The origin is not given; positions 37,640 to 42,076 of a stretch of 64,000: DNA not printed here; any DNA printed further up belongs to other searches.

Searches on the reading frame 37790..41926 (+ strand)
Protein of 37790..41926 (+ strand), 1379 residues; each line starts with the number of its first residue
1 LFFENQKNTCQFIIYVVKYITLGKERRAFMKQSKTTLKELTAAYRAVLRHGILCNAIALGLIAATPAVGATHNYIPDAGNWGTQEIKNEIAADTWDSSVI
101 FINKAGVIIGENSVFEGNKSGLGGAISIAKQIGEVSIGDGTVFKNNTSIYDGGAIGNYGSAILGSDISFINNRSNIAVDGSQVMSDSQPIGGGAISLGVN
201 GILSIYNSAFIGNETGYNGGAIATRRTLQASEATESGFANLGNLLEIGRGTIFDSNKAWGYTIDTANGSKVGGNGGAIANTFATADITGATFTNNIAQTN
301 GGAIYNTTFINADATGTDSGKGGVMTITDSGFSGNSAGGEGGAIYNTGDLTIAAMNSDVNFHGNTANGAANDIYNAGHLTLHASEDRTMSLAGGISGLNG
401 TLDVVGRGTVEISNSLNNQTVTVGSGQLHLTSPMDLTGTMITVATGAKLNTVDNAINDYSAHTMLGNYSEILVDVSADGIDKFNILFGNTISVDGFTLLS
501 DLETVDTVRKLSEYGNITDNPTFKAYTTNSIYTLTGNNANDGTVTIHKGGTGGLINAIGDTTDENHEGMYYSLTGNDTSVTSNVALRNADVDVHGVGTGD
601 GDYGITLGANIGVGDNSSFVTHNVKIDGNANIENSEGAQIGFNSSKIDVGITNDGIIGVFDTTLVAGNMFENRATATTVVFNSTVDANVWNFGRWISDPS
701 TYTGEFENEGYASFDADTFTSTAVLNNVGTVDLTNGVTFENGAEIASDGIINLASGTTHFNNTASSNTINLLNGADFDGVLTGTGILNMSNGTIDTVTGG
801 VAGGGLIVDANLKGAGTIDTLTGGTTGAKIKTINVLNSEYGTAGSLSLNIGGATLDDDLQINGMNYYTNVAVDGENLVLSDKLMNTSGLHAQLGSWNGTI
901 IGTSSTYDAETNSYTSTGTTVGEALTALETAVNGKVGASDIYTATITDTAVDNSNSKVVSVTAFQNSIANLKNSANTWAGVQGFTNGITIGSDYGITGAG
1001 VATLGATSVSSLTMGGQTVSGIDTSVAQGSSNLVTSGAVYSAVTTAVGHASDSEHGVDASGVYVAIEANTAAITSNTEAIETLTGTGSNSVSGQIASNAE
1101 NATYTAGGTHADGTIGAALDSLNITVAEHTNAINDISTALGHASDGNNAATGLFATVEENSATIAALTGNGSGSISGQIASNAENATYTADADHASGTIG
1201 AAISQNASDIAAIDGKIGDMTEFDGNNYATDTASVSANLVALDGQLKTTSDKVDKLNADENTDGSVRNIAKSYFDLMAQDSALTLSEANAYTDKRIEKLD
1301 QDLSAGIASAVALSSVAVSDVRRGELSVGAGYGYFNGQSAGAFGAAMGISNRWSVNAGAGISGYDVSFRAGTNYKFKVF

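Call 73: search_protein_families(library=pfam, proteins=[window:37790-41926:+], max_evalue=0.00001)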
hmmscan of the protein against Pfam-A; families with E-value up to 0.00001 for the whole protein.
window:37790-41926:+ (1379 aa): 2 families
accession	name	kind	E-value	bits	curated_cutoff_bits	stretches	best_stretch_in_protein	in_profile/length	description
PF03895.21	YadA_anchor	-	1.7e-09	38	22.7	1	1321-1376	4-60/60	YadA-like membrane anchor domain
PF02415.23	Chlam_PMP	-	1e-06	28.8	20.6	0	291-307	3-19/19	Chlamydia polymorphic membrane protein (Chlamydia_PMP) repeat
